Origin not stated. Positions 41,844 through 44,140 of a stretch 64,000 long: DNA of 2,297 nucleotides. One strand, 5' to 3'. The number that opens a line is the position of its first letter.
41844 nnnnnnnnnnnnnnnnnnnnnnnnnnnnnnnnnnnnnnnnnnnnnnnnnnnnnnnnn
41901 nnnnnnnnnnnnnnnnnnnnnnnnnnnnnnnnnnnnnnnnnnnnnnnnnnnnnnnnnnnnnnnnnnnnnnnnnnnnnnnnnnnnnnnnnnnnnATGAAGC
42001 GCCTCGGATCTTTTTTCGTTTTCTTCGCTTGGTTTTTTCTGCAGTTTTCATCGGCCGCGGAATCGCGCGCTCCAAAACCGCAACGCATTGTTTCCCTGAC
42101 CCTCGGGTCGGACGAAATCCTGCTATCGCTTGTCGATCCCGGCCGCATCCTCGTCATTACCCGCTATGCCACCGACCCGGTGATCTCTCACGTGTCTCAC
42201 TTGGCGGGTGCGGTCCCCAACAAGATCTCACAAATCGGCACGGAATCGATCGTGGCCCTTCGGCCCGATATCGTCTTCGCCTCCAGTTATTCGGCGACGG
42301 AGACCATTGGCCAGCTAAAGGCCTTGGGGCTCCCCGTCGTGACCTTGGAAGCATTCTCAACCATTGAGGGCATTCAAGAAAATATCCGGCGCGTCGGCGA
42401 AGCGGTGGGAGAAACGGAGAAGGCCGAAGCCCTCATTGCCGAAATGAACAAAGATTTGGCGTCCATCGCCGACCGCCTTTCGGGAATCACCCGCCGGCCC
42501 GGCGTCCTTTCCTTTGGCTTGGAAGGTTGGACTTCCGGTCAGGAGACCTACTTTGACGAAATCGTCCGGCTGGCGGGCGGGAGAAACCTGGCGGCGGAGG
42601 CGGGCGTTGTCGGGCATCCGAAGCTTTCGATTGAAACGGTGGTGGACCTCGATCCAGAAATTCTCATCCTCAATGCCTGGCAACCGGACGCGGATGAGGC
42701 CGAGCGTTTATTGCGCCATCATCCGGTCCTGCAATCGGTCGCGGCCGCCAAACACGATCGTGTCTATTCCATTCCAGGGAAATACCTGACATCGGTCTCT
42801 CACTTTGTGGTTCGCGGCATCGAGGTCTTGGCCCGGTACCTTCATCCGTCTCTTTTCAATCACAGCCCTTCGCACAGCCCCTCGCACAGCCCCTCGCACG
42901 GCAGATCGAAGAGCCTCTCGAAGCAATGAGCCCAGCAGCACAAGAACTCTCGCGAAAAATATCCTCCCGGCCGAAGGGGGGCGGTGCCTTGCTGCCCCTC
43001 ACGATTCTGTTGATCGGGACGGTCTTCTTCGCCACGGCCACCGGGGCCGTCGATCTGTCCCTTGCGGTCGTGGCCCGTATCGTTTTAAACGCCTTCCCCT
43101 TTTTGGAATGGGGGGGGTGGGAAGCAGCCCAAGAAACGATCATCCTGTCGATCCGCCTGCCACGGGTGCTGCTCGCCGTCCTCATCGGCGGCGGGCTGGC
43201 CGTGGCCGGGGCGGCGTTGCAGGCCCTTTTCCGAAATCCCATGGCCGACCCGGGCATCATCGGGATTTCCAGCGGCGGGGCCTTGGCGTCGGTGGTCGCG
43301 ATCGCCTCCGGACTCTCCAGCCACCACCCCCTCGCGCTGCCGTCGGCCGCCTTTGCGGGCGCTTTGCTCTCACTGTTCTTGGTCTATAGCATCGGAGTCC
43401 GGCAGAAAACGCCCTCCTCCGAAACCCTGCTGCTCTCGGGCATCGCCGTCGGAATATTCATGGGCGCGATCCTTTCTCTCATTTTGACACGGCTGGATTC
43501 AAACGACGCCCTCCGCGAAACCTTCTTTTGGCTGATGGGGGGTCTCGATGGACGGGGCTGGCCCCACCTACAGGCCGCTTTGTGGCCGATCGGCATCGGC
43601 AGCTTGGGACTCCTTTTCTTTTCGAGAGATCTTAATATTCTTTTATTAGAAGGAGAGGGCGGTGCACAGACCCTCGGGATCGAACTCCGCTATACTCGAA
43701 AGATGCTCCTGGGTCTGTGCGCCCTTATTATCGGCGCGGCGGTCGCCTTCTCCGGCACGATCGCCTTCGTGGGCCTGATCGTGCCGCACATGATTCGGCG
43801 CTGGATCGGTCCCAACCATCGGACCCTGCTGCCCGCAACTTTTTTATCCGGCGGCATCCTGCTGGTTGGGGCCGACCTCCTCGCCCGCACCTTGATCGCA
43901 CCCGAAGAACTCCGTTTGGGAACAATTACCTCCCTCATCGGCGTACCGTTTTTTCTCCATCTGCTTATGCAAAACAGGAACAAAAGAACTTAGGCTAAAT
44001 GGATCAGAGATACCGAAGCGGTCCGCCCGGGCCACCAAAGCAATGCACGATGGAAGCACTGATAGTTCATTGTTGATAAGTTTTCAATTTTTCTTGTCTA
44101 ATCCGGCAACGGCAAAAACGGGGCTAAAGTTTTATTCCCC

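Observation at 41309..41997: cobQ reduced to a two-piece relic by a large internal deletion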

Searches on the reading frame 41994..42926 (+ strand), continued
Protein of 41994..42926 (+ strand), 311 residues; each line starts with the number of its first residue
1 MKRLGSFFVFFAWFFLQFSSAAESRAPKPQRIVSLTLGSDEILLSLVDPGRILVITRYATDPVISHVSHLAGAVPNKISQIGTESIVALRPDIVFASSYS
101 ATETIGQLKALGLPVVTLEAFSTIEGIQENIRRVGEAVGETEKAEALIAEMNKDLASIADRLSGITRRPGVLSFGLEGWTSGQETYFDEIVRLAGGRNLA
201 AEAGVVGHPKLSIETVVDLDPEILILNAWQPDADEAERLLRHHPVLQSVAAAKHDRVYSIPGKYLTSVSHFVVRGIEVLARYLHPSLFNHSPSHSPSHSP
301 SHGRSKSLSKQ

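Call 51: list_cluster_members(proteins=[P0246, P0250, P0252, P0254, P0256, P0257, P0261, P0276, P0244, P0253])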
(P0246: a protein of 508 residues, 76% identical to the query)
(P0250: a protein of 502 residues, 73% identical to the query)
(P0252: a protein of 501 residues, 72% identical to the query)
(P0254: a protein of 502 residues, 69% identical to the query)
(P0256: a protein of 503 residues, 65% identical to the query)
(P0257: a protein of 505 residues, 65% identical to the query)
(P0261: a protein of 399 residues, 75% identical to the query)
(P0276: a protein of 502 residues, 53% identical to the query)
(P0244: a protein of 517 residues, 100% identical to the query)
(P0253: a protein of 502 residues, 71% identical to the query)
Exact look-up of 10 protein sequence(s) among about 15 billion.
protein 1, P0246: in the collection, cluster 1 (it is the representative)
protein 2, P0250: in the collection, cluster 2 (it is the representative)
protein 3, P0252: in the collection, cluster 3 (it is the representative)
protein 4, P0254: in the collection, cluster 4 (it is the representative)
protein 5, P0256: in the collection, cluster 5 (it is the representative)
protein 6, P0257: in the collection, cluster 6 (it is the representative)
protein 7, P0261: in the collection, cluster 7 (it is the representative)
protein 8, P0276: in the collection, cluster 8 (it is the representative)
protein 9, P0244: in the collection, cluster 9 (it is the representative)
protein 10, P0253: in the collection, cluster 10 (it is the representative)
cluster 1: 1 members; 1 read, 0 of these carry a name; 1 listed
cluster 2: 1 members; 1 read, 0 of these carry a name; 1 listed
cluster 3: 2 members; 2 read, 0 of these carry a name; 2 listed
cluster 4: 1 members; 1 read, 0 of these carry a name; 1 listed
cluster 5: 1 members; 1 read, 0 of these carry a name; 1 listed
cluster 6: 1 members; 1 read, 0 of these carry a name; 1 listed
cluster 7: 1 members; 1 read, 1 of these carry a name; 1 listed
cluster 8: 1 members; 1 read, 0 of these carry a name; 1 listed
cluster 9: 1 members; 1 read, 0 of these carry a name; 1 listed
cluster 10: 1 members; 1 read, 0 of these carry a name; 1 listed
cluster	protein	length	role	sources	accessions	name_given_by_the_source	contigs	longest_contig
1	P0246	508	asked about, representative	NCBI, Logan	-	-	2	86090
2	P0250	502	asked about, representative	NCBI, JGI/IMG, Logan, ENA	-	-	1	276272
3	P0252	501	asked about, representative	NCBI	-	-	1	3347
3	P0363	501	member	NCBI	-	-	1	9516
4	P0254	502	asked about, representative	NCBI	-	-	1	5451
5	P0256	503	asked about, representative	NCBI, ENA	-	-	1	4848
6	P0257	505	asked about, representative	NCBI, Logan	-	-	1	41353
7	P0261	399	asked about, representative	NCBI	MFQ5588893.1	MAG: cobyric acid synthase, partial [Nitrospiria bacterium]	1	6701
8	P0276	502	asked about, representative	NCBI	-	-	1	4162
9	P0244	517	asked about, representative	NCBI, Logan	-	-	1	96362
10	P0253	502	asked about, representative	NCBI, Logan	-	-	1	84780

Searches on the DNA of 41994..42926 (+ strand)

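Call 27: search_rna_families(sources=[L004, L006, L008, L003], threshold=gathering)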
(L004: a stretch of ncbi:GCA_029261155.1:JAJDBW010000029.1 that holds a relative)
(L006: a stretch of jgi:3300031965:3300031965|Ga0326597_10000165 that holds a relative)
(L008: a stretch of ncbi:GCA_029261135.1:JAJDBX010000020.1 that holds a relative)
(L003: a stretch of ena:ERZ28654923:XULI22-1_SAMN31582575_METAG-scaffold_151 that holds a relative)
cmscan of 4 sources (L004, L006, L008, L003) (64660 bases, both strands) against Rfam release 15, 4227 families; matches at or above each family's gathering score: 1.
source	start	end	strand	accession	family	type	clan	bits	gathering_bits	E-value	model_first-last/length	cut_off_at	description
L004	1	150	+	RF00174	Cobalamin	Cis-reg; riboswitch;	CL00101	98.3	31.5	2.6e-23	45-189/189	5'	Cobalamin riboswitch aptamer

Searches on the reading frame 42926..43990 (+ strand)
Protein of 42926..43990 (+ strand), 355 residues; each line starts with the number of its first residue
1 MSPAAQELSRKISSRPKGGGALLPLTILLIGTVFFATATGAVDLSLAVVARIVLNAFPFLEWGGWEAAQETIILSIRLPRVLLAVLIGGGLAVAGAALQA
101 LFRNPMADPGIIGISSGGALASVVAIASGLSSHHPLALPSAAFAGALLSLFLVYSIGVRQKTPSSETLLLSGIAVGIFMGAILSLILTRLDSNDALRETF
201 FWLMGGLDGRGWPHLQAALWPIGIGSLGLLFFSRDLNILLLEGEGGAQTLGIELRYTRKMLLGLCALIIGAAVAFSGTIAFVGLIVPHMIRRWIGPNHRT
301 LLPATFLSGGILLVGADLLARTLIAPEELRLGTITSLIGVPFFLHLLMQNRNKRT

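Call 3: search_protein_families(library=pfam, proteins=[window:42926-43990:+], max_evalue=0.01)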
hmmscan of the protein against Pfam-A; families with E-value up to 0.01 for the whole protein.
window:42926-43990:+ (355 aa): 1 family
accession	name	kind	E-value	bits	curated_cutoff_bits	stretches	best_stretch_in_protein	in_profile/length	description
PF01032.23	FecCD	-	1.2e-85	287.8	26.5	1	28-348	1-310/311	FecCD transport family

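Call 36: search_protein_families(library=ncbifam, proteins=[window:42926-43990:+], max_evalue=0.001)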
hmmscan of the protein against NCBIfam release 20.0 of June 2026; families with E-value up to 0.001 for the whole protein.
window:42926-43990:+ (355 aa): 16 families
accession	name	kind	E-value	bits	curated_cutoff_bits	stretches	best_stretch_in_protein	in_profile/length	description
NF007081.0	PRK09535.1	equivalog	1.7e-84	284.2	461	1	67-350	85-361/366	vitamin B12 ABC transporter permease BtuC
NF003001.0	PRK03784.1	equivalog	4.2e-68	229.9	334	1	59-352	41-330/332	vitamin B12 ABC transporter permease BtuC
TIGR03869.1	F420-0_ABCperm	hypoth_equivalog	1.1e-64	218.8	437.35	1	29-352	2-323/325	putative F420-0 ABC transporter permease subunit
NF007867.0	PRK10577.1-3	subfamily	1.1e-55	189.3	849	1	64-354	423-709/710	Fe(3+)-hydroxamate ABC transporter permease FhuB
NF007299.0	PRK09777.1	equivalog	2e-55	188.3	406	1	64-350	36-317/318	Fe(3+) dicitrate ABC transporter permease subunit FecD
NF008407.0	PRK11228.1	equivalog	3.3e-55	187.3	396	1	63-348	44-327/330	iron-dicitrate ABC transporter permease FecC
NF007871.0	PRK10577.2-2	equivalog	4.9e-55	187.3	899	1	52-350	383-676/679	Fe(3+)-hydroxamate ABC transporter permease FhuB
NF007866.0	PRK10577.1-2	equivalog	2.7e-51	174.7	554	1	46-351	361-664/666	Fe(3+)-hydroxamate ABC transporter permease FhuB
NF007760.0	PRK10441.1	equivalog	1.7e-50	172.1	428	1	26-353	17-332/335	Fe(3+)-siderophore ABC transporter permease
NF007872.0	PRK10577.2-3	equivalog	2.5e-49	168.3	727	2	42-251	42-232/676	Fe(3+)-hydroxamate ABC transporter permease FhuB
NF007873.0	PRK10577.2-4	equivalog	1.4e-43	149.6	1012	1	63-351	361-644/646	Fe(3+)-hydroxamate ABC transporter permease FhuB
NF007870.0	PRK10577.2-1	equivalog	9.4e-42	143.5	1355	1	69-351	396-674/678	Fe(3+)-hydroxamate ABC transporter permease FhuB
NF007759.0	PRK10440.1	equivalog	1.8e-37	129.3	422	1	34-353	24-329/330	iron-enterobactin ABC transporter permease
NF007869.0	PRK10577.1-6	equivalog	2.5e-37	128.7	954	1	71-350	420-694/703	Fe(3+)-hydroxamate ABC transporter permease FhuB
NF007868.0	PRK10577.1-5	equivalog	4.5e-30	104.7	943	2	76-236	61-217/666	Fe(3+)-hydroxamate ABC transporter permease FhuB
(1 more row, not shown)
